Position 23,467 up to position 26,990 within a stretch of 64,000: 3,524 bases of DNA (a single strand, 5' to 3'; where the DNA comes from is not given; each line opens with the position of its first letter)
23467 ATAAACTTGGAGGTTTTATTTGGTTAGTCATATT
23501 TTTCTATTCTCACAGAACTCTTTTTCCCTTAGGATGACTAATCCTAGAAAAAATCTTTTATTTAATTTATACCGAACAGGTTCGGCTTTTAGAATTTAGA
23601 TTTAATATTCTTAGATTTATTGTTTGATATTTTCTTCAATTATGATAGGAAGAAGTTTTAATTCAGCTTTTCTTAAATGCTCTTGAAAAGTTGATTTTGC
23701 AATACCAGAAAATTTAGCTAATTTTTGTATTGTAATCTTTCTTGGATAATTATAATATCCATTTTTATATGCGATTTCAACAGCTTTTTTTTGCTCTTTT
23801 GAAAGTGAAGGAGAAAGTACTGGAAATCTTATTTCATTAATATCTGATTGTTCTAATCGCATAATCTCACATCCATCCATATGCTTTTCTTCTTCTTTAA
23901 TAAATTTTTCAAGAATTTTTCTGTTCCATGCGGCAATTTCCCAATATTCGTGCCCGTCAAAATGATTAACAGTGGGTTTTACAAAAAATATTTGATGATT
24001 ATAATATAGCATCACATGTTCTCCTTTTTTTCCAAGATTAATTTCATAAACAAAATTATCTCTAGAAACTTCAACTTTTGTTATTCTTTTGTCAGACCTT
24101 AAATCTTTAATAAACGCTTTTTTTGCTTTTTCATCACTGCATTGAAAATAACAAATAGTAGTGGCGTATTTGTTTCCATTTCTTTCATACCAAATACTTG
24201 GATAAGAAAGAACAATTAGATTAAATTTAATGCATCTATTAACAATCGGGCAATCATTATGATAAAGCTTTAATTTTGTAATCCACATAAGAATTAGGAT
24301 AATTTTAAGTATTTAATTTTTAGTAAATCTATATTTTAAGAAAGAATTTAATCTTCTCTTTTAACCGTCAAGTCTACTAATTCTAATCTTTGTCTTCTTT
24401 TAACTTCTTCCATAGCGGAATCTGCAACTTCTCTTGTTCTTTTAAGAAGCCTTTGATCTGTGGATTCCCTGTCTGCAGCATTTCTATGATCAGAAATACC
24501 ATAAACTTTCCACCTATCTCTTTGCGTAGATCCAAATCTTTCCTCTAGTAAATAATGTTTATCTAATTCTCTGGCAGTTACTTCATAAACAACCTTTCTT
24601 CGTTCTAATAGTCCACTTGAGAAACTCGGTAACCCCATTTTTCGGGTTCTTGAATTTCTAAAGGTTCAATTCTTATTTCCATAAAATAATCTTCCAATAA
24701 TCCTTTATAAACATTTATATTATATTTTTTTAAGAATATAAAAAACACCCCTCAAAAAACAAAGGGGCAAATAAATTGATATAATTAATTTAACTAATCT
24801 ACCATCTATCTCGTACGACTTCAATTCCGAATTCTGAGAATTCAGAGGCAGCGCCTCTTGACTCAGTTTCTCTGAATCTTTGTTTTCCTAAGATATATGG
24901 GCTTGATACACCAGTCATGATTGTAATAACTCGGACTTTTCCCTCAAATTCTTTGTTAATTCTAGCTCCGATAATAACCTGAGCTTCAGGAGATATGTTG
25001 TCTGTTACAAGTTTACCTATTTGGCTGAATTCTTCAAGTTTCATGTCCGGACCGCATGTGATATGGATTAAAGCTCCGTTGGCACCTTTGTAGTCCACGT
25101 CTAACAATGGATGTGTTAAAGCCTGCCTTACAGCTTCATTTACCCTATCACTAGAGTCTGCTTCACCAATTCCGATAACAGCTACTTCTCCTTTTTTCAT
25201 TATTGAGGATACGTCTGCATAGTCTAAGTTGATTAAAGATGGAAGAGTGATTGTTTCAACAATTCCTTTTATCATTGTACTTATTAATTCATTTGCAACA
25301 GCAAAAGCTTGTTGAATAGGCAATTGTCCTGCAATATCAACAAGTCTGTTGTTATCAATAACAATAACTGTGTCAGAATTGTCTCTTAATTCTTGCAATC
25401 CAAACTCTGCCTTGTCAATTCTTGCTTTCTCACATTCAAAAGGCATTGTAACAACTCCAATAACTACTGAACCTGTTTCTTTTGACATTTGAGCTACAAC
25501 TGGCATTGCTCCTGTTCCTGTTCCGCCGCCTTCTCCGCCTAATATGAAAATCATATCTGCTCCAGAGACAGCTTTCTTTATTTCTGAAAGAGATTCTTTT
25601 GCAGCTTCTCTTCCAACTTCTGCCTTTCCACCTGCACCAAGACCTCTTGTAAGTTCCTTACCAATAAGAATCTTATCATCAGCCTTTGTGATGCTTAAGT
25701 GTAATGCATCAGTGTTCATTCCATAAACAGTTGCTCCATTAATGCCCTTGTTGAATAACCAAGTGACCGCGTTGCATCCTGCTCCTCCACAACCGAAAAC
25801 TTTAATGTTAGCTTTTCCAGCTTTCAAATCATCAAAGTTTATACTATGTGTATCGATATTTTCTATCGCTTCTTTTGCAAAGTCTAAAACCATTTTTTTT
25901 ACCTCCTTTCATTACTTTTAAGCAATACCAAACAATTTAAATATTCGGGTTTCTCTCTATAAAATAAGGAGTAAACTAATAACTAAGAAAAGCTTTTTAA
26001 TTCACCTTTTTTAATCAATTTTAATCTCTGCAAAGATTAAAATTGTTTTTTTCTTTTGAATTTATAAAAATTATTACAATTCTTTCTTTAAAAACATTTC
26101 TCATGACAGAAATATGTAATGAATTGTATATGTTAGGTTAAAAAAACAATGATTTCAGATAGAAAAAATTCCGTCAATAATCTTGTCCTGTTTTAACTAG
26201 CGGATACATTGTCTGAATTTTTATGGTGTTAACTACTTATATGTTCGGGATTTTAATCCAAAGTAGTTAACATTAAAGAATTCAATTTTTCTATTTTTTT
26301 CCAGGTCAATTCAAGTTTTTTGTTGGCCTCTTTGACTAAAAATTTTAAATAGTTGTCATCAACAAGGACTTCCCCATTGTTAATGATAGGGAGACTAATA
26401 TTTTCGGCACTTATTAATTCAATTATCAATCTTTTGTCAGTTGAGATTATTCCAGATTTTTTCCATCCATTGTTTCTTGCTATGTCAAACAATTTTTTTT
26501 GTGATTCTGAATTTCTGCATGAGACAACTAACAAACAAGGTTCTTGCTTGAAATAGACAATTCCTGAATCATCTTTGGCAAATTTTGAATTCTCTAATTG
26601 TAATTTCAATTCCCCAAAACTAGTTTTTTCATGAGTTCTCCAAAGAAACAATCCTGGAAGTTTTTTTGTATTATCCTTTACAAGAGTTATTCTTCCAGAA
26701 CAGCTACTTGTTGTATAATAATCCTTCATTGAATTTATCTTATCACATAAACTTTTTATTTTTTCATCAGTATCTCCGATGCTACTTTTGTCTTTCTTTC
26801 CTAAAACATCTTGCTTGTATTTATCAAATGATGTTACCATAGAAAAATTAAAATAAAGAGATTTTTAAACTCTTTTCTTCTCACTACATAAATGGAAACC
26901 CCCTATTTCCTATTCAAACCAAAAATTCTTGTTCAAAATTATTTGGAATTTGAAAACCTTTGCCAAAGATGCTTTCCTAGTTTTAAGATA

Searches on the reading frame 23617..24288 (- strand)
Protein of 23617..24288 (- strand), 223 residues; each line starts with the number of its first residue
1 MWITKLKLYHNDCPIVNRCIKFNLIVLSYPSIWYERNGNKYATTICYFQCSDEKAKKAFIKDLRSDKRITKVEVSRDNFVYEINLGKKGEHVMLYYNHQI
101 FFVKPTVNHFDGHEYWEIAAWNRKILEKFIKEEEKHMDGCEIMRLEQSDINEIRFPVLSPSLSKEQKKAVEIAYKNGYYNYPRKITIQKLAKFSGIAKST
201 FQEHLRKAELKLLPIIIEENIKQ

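Call 78: search_protein_families(library=pfam, proteins=[window:23617-24288:-], max_evalue=0.001)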
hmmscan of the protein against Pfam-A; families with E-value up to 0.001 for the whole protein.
window:23617-24288:- (223 aa): 1 family
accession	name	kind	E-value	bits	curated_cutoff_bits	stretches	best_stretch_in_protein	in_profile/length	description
PF04967.18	HTH_10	-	1.6e-19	69.9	23.1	1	162-213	1-52/53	HTH DNA binding domain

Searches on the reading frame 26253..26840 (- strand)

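Call 78: search_protein_families(library=pfam, proteins=[window:26253-26840:-], max_evalue=0.001)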
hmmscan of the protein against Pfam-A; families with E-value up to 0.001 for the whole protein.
window:26253-26840:- (195 aa): 1 family
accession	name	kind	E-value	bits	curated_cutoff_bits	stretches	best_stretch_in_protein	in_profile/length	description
PF02676.19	TYW3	-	8e-40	136.9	27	1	15-189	14-208/211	Methyltransferase TYW3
